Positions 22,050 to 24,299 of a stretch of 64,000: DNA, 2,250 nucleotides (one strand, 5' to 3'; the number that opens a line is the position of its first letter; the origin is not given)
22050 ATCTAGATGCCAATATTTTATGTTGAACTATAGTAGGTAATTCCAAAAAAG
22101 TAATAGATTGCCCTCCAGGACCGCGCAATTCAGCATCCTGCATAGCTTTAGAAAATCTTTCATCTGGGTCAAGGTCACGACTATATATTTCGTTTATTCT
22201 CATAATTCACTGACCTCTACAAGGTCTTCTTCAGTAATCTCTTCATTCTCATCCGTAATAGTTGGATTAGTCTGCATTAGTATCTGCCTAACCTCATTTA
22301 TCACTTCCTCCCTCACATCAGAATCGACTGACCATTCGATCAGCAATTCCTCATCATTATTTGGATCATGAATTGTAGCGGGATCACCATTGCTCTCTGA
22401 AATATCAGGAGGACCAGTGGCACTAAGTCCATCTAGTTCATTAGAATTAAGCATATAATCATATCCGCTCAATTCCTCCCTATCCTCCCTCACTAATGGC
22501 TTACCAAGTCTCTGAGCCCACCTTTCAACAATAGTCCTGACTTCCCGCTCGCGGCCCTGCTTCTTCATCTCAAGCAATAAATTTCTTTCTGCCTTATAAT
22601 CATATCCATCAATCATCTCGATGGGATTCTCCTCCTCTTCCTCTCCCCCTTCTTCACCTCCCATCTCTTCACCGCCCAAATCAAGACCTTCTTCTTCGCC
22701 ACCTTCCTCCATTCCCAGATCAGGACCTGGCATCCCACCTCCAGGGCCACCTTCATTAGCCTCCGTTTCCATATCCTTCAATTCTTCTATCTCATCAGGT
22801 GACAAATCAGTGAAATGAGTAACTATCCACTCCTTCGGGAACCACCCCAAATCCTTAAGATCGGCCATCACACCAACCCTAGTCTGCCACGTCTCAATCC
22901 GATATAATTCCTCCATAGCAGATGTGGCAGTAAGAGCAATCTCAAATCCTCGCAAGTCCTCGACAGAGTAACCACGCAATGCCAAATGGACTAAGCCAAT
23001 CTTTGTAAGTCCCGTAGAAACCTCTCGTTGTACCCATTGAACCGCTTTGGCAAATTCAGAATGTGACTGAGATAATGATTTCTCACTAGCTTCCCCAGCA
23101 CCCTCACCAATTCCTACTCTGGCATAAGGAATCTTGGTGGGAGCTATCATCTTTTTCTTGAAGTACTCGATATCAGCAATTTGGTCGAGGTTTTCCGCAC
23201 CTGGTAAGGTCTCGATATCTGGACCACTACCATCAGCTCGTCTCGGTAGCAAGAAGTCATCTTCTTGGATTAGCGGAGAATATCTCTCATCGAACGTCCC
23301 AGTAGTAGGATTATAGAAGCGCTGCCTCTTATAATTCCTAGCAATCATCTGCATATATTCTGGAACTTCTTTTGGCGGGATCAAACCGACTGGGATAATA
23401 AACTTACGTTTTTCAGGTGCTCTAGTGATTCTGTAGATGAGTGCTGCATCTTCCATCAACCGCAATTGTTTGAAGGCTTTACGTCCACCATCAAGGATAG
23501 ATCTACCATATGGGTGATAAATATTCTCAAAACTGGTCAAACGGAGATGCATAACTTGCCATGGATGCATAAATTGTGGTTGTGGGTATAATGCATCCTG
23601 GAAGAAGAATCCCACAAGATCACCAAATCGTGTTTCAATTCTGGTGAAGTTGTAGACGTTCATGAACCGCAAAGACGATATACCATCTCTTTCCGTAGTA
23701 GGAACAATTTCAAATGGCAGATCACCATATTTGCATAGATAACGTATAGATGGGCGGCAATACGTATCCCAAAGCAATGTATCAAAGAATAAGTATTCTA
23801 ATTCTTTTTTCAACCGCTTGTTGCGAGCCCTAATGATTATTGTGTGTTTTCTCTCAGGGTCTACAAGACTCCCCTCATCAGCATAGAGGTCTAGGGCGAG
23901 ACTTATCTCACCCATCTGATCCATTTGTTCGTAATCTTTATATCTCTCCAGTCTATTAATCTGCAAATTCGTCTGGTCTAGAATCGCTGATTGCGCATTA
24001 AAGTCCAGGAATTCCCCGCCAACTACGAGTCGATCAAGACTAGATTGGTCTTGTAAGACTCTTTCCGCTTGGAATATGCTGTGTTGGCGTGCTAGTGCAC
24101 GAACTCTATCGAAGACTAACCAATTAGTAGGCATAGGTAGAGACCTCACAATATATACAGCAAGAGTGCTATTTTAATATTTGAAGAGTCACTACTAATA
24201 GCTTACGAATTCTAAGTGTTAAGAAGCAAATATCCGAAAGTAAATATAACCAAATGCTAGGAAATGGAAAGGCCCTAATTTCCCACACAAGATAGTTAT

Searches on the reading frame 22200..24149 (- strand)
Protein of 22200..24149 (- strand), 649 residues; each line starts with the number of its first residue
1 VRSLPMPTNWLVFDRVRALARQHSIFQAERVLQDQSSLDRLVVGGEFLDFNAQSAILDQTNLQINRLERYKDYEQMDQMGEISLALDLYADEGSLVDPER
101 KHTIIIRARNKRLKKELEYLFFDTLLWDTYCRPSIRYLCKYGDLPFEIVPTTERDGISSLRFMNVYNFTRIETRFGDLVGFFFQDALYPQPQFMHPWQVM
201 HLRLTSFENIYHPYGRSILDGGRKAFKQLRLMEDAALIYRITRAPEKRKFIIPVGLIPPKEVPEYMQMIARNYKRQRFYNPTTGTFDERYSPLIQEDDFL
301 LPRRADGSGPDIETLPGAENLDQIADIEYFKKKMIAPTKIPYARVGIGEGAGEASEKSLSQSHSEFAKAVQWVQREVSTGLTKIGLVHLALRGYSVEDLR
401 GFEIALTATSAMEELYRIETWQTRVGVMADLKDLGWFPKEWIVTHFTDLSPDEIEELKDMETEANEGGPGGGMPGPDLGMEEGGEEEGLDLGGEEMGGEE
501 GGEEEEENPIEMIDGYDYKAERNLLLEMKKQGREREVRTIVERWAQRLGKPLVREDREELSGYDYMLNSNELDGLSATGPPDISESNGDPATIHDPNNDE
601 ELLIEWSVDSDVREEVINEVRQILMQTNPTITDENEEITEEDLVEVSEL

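Call 70: search_protein_families(library=pfam, proteins=[window:22200-24149:-], max_evalue=0.001)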
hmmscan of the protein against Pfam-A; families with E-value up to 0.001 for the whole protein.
window:22200-24149:- (649 aa): 1 family
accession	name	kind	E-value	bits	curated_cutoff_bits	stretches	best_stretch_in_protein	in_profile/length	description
PF07230.16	Portal_T4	-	1e-66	225.9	22.9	1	68-460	3-429/433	Bacteriophage T4-like portal protein (Gp20)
